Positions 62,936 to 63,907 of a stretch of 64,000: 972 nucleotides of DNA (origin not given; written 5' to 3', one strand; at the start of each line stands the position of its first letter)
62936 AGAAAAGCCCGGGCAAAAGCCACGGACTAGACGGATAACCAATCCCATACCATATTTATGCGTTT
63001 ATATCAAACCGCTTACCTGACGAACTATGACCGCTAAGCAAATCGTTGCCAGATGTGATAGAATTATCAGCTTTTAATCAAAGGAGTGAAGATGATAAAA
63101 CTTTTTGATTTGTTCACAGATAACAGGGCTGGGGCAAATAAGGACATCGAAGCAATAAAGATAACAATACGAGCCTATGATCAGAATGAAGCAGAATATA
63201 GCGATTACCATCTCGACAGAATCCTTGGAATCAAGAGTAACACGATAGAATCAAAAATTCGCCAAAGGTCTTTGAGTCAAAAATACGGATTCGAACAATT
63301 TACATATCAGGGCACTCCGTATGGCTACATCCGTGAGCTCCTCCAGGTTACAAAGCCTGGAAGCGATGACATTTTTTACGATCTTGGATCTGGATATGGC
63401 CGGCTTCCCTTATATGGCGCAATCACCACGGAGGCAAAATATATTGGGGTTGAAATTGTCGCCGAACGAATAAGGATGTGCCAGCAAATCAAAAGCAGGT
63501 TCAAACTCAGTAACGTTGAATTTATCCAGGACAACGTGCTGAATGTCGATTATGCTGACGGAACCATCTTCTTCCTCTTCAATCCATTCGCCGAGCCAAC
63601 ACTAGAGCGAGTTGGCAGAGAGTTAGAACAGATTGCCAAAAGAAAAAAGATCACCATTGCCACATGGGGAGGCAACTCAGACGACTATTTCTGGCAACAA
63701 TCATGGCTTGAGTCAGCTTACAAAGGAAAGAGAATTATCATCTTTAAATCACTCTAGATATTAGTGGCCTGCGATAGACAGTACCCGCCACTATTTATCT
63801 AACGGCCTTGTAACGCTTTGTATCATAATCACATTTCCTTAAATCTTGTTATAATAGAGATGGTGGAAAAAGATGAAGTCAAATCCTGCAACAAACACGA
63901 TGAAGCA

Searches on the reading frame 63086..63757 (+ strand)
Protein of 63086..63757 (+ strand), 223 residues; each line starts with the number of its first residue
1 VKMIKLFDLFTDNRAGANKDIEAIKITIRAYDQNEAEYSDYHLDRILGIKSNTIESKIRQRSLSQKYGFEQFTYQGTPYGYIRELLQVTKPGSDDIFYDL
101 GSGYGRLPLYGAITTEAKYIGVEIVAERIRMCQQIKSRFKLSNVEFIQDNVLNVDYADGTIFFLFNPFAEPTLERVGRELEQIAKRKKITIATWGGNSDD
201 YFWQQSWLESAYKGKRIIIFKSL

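Call 73: search_protein_families(library=pfam, proteins=[window:63086-63757:+], max_evalue=0.001)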
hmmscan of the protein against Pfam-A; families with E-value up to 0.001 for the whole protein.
window:63086-63757:+ (223 aa): 4 families
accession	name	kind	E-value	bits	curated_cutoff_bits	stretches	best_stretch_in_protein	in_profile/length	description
PF13847.12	Methyltransf_31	-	5.2e-08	33.1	27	1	94-159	4-73/145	Methyltransferase domain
PF08123.19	DOT1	-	9.6e-08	32.3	23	1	59-140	8-90/205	Histone methylation protein DOT1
PF13649.12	Methyltransf_25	-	2.1e-05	25.6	27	1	99-180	3-89/97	Methyltransferase domain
PF02390.23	Methyltransf_4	-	0.00054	19.9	24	1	96-153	4-62/173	Putative methyltransferase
